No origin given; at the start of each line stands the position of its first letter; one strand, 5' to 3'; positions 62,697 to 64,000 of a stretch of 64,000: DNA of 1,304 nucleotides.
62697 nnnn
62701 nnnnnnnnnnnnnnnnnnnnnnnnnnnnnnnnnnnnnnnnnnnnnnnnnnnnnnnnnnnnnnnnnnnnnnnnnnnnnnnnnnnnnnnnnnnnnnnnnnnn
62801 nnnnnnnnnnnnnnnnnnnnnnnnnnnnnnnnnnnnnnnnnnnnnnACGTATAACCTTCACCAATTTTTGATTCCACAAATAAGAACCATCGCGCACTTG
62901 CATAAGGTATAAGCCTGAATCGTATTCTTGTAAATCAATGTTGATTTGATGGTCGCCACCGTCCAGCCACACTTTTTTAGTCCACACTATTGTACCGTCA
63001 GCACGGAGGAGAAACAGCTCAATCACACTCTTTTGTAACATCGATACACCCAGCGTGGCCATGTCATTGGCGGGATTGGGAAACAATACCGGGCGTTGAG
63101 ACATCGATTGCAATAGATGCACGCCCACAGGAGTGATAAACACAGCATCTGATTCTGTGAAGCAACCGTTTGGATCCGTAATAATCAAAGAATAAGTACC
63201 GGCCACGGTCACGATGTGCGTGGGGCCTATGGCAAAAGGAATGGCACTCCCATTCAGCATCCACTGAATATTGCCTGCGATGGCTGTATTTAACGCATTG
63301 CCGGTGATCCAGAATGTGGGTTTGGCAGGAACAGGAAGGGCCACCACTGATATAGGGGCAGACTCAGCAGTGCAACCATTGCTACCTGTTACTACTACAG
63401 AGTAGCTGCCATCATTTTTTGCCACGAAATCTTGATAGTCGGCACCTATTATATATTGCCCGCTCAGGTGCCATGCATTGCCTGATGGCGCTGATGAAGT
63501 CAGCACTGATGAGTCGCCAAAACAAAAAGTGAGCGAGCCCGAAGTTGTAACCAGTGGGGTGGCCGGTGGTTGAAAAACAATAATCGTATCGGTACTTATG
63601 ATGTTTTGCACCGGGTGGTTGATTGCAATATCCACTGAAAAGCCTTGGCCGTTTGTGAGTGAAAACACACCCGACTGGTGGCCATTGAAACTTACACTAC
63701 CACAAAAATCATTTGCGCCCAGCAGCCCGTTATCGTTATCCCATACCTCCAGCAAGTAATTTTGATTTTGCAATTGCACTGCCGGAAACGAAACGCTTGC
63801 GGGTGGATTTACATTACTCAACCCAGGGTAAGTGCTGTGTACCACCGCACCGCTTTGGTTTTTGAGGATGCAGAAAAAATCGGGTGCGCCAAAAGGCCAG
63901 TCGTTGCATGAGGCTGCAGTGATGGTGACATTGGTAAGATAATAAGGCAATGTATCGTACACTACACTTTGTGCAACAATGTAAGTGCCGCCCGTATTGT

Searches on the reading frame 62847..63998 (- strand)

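Call 86: search_protein_families(library=pfam, proteins=[window:62847-63998:-], max_evalue=0.001)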
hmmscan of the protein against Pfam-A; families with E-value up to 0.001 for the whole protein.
window:62847-63998:- (384 aa): 1 family
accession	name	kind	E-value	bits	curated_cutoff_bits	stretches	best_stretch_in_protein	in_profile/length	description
PF18962.6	Por_Secre_tail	-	1.1e-06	29.2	27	1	305-379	1-73/75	Secretion system C-terminal sorting domain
